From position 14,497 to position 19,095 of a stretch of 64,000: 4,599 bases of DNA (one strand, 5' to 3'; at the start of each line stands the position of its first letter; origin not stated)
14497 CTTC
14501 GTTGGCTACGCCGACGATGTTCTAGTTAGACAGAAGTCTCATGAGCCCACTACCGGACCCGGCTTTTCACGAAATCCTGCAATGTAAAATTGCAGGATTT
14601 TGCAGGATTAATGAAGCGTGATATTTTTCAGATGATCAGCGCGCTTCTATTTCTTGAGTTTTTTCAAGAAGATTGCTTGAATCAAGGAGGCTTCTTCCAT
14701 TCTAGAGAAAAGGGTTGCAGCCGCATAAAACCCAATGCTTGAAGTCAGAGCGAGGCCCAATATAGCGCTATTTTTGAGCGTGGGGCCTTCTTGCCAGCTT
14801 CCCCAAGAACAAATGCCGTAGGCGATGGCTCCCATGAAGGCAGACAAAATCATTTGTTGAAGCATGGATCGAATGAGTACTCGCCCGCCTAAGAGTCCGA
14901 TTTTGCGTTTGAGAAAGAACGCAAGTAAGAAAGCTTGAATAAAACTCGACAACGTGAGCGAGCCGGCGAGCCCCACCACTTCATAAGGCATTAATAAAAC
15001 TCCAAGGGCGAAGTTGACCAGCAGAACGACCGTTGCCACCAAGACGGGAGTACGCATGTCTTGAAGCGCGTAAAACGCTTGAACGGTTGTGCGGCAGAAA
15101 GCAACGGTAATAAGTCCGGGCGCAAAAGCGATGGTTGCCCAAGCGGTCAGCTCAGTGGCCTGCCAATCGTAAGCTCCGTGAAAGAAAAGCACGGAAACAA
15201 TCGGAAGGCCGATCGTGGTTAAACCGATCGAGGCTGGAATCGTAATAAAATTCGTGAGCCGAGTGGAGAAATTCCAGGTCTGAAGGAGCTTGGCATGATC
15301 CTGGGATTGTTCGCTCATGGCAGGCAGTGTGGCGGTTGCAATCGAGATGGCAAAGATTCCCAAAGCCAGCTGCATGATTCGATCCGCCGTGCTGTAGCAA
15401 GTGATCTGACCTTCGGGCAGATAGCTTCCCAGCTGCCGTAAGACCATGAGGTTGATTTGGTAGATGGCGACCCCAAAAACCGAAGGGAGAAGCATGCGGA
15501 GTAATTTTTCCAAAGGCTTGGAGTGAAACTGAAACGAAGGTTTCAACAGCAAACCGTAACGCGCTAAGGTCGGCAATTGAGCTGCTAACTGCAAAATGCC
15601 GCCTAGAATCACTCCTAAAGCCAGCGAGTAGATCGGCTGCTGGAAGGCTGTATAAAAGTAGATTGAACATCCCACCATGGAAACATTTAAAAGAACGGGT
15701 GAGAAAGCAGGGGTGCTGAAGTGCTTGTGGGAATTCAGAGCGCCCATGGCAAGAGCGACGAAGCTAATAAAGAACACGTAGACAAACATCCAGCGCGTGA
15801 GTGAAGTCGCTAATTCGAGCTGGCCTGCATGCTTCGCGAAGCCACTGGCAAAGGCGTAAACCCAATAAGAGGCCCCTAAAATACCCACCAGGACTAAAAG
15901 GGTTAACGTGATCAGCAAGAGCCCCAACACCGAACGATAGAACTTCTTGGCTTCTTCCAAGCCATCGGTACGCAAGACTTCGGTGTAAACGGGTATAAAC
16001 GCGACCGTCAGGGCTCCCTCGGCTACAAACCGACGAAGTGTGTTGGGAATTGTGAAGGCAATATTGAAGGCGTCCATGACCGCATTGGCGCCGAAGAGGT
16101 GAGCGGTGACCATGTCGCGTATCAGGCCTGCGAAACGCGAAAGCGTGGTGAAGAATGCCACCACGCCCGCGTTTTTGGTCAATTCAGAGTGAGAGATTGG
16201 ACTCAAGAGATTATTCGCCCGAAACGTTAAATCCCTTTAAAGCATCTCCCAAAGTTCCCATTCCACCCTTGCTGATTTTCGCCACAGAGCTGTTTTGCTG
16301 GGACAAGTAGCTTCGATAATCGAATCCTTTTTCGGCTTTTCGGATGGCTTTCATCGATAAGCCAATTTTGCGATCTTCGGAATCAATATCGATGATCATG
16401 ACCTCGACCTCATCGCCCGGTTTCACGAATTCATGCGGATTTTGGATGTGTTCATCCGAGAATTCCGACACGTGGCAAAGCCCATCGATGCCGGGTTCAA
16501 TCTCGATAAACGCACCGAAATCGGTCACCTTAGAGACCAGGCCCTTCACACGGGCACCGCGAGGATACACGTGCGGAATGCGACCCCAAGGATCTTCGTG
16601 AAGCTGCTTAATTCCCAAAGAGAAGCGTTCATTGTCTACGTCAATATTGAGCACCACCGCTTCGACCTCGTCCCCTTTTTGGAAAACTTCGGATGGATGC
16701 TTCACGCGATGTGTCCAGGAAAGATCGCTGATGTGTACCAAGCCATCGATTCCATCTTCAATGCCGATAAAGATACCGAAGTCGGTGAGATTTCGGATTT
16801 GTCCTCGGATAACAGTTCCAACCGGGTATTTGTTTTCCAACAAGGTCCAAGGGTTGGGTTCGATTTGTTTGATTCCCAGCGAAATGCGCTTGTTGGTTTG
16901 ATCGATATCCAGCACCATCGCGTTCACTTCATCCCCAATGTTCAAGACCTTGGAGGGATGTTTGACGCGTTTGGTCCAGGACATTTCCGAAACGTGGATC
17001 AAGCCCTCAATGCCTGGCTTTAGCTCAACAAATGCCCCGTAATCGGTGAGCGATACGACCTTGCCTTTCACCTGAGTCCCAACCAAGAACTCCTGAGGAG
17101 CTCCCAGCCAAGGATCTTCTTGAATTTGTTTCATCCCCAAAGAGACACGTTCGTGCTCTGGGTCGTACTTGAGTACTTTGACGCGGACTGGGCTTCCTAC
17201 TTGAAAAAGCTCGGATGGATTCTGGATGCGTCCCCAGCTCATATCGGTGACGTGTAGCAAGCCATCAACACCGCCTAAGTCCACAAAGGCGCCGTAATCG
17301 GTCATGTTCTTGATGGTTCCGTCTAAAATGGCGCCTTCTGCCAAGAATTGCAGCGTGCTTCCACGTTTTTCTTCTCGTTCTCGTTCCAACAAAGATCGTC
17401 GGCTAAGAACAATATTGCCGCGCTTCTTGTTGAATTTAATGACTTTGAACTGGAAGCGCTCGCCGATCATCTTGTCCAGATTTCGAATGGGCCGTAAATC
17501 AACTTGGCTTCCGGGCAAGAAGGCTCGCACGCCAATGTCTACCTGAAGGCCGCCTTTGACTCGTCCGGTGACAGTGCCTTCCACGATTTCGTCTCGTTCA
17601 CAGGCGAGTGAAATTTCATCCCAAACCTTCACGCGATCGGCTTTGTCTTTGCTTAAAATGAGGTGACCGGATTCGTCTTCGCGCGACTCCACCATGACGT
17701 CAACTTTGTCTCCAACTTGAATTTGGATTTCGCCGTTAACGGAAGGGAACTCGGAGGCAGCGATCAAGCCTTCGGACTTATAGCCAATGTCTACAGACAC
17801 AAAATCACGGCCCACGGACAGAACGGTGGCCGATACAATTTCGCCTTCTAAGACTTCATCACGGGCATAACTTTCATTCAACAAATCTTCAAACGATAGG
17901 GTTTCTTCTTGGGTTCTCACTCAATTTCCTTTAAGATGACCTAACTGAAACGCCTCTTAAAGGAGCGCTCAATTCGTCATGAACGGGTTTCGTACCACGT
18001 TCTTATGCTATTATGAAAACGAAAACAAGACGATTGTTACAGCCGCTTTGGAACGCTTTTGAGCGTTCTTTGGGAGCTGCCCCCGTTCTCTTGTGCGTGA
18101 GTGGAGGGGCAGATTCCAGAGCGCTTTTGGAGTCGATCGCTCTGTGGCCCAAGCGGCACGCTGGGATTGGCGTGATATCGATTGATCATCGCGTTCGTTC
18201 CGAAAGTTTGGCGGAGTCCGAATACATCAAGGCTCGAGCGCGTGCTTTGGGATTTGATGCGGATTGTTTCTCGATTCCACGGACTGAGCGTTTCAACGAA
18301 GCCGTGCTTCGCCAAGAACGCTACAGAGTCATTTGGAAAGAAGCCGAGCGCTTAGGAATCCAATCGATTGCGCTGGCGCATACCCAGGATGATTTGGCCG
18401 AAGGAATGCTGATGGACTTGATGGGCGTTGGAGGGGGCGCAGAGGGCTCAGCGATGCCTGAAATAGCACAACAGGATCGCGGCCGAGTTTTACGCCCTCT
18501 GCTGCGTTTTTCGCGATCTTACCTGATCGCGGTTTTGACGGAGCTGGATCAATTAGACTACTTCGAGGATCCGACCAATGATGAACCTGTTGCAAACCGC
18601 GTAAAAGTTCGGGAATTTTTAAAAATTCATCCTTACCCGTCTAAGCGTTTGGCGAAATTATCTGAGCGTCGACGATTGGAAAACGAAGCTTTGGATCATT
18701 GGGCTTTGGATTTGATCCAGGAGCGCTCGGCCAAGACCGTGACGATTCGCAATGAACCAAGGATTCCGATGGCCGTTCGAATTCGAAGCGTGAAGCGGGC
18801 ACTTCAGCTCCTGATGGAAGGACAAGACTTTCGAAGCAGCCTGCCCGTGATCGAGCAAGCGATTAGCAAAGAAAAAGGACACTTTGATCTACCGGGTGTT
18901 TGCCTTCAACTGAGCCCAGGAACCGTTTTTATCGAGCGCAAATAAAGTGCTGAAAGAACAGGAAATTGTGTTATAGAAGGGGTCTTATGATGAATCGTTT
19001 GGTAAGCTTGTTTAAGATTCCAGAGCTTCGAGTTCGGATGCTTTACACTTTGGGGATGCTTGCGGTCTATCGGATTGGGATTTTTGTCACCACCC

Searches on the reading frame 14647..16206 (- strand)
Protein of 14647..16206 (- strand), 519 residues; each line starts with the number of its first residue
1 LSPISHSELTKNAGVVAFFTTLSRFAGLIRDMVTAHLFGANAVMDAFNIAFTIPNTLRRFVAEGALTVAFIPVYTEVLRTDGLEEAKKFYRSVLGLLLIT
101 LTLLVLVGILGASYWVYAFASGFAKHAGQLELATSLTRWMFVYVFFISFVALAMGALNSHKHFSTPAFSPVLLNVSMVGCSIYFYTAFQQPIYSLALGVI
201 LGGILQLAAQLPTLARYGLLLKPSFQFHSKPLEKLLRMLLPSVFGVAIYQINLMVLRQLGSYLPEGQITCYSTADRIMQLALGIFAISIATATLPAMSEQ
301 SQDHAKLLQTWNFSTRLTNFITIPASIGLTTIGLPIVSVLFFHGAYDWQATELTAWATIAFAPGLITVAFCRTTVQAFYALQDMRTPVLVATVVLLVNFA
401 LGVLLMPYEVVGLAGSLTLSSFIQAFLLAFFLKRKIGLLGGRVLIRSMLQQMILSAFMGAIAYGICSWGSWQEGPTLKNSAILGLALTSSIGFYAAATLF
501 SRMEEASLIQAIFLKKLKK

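Call 62: search_protein_families(library=pfam, proteins=[window:14647-16206:-], max_evalue=0.001)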
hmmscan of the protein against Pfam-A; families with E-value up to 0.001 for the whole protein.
window:14647-16206:- (519 aa): 2 families
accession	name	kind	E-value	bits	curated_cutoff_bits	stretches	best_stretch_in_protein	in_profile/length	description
PF03023.19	MurJ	-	2.8e-110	369.4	27.4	1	35-469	2-436/451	Lipid II flippase MurJ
PF13440.11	Polysacc_synt_3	-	4.7e-09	36.4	23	1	105-341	55-284/293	Polysaccharide biosynthesis protein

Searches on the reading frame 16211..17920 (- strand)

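Call 62: search_protein_families(library=pfam, proteins=[window:16211-17920:-], max_evalue=0.001)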
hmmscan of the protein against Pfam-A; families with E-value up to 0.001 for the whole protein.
window:16211-17920:- (569 aa): 7 families
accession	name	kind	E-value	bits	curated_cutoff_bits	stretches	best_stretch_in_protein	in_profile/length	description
PF00575.29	S1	-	3.6e-105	344.9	22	6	280-351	4-74/74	S1 RNA binding domain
PF23459.1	S1_RRP5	-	6.1e-33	113.6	27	4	455-522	4-71/72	RRP5 S1 domain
PF21710.3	Spt6_S1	-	7.8e-16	58.6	27.5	0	367-430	16-79/91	Spt6, S1/OB domain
PF17092.11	PCB_OB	-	3e-06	28.4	27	0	284-334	35-95/111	Penicillin-binding protein OB-like domain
PF13509.12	S1_2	-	3.4e-06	27.5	21.8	0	367-406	1-40/61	S1 domain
PF24685.1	OB_RRP5_4th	-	4.8e-06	26.9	31.5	0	480-513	39-72/92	RRP5 OB-fold domain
PF24353.1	DUF7513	-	0.00026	21.2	27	0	402-435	11-42/81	Domain of unknown function (DUF7513)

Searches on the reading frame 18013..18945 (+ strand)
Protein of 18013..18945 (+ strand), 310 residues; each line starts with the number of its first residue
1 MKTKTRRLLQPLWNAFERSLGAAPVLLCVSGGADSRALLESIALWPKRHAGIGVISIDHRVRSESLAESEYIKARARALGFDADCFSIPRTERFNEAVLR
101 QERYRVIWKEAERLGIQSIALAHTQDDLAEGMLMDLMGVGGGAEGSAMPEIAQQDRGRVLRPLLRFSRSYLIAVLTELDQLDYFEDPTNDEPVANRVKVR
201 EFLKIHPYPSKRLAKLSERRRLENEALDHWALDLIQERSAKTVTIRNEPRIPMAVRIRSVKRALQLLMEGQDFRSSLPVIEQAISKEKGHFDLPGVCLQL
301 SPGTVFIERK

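Call 62: search_protein_families(library=pfam, proteins=[window:18013-18945:+], max_evalue=0.001)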
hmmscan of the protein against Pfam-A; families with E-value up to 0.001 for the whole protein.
window:18013-18945:+ (310 aa): 1 family
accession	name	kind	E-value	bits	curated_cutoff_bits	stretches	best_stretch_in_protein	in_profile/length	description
PF01171.26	ATP_bind_3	-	8.1e-31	107.6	27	1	25-201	2-181/182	PP-loop family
